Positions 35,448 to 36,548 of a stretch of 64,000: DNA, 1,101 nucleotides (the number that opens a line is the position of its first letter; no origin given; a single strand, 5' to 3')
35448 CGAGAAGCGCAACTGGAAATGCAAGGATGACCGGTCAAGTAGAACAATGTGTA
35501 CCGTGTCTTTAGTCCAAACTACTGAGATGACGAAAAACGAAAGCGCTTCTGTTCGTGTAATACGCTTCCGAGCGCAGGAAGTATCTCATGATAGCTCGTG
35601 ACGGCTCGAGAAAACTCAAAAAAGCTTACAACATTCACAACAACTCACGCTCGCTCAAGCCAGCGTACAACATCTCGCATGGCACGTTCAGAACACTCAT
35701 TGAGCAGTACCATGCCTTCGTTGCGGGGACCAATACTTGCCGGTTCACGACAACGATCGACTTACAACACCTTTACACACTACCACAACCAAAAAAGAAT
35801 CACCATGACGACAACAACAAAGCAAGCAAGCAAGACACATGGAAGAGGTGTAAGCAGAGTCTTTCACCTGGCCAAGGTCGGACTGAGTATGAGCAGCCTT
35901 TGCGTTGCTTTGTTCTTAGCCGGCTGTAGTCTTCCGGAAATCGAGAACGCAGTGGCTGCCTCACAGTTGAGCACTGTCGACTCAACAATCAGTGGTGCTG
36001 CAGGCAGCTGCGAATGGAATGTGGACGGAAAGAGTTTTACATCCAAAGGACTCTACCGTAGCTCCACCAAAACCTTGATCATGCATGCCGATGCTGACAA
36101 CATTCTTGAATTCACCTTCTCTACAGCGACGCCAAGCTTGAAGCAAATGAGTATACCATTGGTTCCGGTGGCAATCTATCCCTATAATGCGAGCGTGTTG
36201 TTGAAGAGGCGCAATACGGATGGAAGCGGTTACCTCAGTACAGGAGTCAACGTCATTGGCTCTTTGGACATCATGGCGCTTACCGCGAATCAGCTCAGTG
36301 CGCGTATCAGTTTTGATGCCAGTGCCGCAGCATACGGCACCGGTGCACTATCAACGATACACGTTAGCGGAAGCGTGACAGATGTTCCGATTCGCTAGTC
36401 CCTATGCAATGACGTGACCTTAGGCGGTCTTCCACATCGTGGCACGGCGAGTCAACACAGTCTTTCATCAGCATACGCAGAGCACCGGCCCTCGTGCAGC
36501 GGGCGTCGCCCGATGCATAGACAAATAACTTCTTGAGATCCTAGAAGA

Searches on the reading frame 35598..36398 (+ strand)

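Call 7: search_protein_families(library=pfam, proteins=[window:35598-36398:+], max_evalue=0.001)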
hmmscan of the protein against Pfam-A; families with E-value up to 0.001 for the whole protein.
window:35598-36398:+ (266 aa): 0 families

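Call 95: search_protein_families(library=pfam, proteins=[window:35598-36398:+], max_evalue=1)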
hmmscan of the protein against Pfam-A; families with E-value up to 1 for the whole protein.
window:35598-36398:+ (266 aa): 1 family
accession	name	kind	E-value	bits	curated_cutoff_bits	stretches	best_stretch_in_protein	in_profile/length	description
PF14695.11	LINES_C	-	0.08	12.8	27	1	193-204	20-31/37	Lines C-terminus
